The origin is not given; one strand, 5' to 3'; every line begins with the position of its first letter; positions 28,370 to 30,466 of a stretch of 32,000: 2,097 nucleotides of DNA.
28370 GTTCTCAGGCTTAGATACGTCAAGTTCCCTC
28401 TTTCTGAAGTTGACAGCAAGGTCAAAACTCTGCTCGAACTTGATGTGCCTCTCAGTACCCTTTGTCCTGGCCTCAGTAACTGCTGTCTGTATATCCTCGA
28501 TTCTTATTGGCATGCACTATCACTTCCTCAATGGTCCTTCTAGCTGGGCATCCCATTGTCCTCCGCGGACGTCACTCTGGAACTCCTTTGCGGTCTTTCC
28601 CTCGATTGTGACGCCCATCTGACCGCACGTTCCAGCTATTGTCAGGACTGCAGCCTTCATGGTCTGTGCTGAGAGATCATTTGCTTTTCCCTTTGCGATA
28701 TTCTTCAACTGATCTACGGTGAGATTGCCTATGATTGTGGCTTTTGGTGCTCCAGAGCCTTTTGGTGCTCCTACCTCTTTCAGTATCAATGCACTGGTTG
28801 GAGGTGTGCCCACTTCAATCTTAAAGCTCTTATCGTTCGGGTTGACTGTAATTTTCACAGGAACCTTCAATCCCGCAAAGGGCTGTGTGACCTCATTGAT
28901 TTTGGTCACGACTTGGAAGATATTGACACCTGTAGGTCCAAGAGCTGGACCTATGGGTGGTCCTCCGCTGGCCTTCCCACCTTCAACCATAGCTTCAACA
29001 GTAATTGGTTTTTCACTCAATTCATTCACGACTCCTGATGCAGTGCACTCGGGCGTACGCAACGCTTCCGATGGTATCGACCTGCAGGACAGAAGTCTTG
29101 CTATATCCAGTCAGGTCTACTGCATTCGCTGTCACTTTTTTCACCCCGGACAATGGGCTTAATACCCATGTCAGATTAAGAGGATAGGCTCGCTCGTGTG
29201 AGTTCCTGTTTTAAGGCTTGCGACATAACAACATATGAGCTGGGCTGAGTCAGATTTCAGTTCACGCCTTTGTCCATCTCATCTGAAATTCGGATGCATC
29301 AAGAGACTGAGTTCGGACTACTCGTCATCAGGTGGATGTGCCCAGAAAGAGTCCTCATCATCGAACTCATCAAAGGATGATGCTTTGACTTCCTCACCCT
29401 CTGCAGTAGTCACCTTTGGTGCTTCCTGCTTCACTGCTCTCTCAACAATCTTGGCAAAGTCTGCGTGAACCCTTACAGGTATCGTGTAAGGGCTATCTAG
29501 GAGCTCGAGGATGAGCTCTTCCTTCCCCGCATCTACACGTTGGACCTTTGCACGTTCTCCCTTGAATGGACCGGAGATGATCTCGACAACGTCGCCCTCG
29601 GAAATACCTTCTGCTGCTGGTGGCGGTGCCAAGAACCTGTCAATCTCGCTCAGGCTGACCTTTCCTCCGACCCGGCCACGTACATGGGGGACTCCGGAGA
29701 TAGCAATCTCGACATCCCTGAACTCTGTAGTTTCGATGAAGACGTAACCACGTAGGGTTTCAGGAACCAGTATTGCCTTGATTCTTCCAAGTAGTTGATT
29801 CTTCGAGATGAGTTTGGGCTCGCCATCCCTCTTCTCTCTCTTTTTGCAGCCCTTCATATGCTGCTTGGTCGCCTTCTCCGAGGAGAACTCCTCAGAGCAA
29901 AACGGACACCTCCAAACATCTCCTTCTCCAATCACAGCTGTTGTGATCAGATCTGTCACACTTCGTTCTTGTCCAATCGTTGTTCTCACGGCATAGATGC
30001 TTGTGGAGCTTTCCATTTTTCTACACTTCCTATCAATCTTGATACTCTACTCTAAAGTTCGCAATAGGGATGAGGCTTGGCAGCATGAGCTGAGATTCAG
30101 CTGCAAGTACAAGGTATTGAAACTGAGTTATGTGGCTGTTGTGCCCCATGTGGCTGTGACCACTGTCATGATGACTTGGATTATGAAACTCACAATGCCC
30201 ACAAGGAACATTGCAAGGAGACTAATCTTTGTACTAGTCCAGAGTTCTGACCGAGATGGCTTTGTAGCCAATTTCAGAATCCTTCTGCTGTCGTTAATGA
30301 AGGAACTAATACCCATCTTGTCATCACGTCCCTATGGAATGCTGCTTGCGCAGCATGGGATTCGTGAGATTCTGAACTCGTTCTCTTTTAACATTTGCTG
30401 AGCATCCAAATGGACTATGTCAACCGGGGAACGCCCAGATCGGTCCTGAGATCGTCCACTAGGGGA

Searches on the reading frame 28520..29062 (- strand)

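Call 5: search_protein_families(library=pfam, proteins=[window:28520-29062:-], max_evalue=1)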
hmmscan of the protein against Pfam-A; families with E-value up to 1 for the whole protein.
window:28520-29062:- (180 aa): 2 families
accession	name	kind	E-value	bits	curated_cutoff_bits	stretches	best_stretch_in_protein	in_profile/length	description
PF00298.24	Ribosomal_L11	-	1.7e-22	80.1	21.4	1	86-153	2-69/69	Ribosomal protein L11, RNA binding domain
PF03946.19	Ribosomal_L11_N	-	2.4e-21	75.7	32.9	1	23-80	2-58/58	Ribosomal protein L11, N-terminal domain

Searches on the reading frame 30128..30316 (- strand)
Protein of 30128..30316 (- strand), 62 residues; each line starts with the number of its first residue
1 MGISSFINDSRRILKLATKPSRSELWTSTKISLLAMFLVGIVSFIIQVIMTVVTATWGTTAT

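Call 5: search_protein_families(library=pfam, proteins=[window:30128-30316:-], max_evalue=1)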
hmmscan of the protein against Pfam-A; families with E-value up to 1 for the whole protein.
window:30128-30316:- (62 aa): 3 families
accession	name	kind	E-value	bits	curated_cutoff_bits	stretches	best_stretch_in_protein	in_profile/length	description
PF00584.25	SecE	-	7.3e-08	32.7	22.7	1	5-51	2-49/55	SecE/Sec61-gamma subunits of protein translocation complex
PF18422.6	TNFR_16_TM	-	0.11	13.2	25.6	1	31-46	11-26/38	Tumor necrosis factor receptor member 16 trans-membrane domain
PF05473.18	UL45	-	0.68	9.9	27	0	16-54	25-64/191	UL45 protein, carbohydrate-binding C-type lectin-like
